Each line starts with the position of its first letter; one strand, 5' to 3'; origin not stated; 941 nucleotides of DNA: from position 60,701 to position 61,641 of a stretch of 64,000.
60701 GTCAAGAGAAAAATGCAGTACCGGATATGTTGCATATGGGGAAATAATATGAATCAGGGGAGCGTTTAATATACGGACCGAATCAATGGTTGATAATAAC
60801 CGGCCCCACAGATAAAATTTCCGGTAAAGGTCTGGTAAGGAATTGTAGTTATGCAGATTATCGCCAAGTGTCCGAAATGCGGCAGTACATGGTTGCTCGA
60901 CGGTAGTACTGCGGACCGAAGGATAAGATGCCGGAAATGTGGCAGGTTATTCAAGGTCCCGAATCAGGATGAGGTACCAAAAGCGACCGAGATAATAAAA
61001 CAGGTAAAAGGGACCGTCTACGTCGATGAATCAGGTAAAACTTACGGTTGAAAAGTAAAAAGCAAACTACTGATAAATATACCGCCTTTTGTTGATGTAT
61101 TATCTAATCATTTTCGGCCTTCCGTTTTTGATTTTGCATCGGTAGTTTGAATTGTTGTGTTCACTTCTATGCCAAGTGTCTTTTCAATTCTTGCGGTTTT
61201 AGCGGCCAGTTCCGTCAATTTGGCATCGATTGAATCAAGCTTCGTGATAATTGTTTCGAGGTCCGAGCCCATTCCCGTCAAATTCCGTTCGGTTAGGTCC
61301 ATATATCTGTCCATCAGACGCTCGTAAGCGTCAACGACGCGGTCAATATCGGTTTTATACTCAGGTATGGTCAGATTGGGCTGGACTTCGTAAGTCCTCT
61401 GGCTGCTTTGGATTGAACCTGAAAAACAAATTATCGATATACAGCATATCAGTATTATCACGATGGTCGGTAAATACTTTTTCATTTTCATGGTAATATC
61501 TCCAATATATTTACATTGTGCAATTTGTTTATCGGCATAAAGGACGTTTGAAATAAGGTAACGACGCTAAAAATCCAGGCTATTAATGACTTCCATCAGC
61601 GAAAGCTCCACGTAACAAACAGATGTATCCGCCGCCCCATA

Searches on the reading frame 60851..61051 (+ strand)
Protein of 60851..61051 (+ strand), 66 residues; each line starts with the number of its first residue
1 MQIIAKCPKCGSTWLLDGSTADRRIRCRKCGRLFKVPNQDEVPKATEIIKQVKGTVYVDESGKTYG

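Call 85: search_protein_families(library=pfam, proteins=[window:60851-61051:+], max_evalue=0.01)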
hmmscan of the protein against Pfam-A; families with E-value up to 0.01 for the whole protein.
window:60851-61051:+ (66 aa): 11 families
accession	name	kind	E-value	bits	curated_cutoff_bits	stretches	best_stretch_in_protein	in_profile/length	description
PF13719.11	Zn_ribbon_5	-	4.1e-06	26.9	29.3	1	4-36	2-37/37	zinc-ribbon domain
PF23470.1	Zn_ribbon_PF0610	-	5e-05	23.4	26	0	3-15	17-29/39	PF0610 rubredoxin-like zinc beta-ribbon domain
PF19134.6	DUF5817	-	0.00021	21.7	31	1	7-34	6-31/57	Domain of unknown function (DUF5817)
PF01363.27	FYVE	-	0.0012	19.3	27.8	1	4-34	8-34/67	FYVE zinc finger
PF08271.17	Zn_Ribbon_TF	-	0.0013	18.7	29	1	6-37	2-32/43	TFIIB zinc-binding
PF13717.11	Zn_ribbon_4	-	0.0021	18.4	30.3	0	5-35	3-36/36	zinc-ribbon domain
PF12760.12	Zn_ribbon_IS1595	-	0.003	17.9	25.4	1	6-32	20-45/46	Transposase zinc-ribbon domain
PF12172.15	zf-ChsH2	-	0.003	17.8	23.2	0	26-34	13-21/37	ChsH2, rubredoxin-like zinc ribbon domain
PF09723.15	Zn_ribbon_8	-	0.0043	17.5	34.4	0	6-12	28-34/41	Zinc ribbon domain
PF01667.23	Ribosomal_S27e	-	0.005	17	24.5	1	6-37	9-39/55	Ribosomal protein S27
PF24747.1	Zn-ribbon_GIR1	-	0.0058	16.9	26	1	6-17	23-34/37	GIR1-like zinc ribbon domain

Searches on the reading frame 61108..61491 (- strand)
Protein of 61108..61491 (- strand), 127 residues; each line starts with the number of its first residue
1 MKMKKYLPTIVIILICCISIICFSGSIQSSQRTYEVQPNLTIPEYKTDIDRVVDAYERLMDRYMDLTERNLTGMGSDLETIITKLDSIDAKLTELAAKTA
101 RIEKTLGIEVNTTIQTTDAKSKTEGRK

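Call 85: search_protein_families(library=pfam, proteins=[window:61108-61491:-], max_evalue=0.01)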
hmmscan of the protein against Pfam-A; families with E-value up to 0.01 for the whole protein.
window:61108-61491:- (127 aa): 1 family
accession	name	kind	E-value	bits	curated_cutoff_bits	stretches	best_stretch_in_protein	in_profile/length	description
PF10664.14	NdhM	-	0.0016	19.1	27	1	31-85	26-82/107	Cyanobacterial and plastid NDH-1 subunit M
